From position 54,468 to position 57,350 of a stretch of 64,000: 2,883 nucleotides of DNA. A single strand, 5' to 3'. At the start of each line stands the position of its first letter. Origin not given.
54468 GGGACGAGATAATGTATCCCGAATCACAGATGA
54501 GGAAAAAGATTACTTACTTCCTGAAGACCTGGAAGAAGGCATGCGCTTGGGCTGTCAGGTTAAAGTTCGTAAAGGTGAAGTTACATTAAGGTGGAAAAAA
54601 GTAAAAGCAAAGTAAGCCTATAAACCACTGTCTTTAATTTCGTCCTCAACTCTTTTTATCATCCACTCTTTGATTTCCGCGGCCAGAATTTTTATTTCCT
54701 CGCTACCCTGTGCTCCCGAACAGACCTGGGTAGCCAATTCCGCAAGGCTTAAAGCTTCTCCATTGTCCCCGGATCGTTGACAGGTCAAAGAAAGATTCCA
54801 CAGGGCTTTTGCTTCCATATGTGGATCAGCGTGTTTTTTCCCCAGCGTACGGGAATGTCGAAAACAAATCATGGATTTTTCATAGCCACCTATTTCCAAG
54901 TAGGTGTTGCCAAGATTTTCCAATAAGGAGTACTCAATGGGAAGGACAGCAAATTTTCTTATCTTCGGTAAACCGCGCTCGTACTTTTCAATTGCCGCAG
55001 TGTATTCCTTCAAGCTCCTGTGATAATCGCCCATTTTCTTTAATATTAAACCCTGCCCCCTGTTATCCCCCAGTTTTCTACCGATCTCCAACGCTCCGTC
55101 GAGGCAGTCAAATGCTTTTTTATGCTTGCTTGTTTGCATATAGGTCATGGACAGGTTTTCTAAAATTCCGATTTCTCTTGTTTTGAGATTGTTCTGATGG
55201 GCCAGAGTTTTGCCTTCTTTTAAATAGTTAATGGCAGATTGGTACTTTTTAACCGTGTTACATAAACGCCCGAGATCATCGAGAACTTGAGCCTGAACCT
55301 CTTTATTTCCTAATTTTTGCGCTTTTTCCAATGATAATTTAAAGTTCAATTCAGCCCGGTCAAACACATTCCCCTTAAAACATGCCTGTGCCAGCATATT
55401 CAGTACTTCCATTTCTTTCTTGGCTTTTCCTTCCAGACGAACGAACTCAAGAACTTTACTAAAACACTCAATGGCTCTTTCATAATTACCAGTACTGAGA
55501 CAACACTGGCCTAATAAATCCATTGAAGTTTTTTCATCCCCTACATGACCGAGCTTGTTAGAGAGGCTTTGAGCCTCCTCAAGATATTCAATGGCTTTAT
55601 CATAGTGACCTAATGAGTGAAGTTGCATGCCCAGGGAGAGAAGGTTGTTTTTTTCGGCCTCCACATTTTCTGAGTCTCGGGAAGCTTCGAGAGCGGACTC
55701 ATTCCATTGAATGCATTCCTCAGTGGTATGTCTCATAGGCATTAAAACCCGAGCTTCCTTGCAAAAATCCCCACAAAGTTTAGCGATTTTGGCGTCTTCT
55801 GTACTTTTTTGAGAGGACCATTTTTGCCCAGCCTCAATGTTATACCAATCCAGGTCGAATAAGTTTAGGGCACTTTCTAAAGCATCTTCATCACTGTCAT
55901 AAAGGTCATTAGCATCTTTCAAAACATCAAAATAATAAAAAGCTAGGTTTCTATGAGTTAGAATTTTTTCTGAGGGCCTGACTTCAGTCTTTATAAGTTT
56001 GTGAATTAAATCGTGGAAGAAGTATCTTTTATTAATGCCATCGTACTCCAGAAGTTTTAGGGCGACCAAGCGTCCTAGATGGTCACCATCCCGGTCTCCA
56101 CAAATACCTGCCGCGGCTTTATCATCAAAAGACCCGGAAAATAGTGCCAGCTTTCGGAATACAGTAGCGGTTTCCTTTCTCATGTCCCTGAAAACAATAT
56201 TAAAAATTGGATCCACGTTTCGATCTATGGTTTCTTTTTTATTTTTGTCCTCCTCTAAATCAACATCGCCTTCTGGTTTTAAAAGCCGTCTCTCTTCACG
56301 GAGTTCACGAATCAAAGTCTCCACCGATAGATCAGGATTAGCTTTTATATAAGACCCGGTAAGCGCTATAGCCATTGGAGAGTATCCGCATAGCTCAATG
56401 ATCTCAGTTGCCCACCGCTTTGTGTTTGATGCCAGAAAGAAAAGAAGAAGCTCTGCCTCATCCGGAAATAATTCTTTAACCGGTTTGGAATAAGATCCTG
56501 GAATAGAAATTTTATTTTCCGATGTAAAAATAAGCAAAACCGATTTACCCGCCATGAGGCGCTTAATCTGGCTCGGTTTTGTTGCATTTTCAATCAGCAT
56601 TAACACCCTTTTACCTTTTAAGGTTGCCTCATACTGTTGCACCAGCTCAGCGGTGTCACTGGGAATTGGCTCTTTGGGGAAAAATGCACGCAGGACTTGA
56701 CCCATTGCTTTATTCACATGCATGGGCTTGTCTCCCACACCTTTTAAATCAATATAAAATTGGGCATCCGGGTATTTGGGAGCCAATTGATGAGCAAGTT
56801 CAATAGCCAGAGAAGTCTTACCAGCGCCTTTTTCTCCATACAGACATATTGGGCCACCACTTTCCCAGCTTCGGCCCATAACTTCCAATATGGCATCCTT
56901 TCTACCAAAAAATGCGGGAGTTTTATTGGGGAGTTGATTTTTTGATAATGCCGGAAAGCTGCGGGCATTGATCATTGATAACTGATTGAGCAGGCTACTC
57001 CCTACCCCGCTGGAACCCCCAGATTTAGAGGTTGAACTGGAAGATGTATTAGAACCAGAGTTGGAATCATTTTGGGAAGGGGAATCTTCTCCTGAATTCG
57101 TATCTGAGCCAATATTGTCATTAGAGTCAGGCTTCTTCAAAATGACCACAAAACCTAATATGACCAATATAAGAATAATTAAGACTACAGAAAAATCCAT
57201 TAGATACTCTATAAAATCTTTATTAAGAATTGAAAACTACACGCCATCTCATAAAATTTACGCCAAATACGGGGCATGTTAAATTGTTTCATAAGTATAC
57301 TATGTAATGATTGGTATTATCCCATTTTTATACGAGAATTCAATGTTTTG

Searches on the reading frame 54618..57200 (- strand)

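Call 38: search_protein_families(library=pfam, proteins=[window:54618-57200:-], max_evalue=0.00001)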
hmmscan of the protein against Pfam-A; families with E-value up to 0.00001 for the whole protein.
window:54618-57200:- (860 aa): 10 families
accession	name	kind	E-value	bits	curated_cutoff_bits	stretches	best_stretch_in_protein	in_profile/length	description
PF13424.12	TPR_12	-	2.6e-35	120.9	30.1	2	520-586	5-74/77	Tetratricopeptide repeat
PF07719.23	TPR_2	-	9.5e-22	75.7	27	0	562-585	6-29/34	Tetratricopeptide repeat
PF13181.12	TPR_8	-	9.2e-19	66.4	25.7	0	522-548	6-32/34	Tetratricopeptide repeat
PF00515.34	TPR_1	-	3.6e-15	55.5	27.8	0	563-585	7-29/34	Tetratricopeptide repeat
PF13176.12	TPR_7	-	3.9e-11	42.6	27.9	0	560-585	2-27/36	Tetratricopeptide repeat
PF13428.12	TPR_14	-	1.8e-10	40.9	23.5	0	520-544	4-28/44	Tetratricopeptide repeat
PF13374.12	TPR_10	-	5.1e-09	36.3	27.5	0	679-710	4-35/42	Tetratricopeptide repeat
PF17874.7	TPR_MalT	-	7.2e-07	29.2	45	0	489-697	13-221/336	MalT-like TPR region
PF13432.12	TPR_16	-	2.7e-06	28.1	32.7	0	530-584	10-58/65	Tetratricopeptide repeat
PF13401.12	AAA_22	-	6.1e-06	27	27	0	114-206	4-93/130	AAA domain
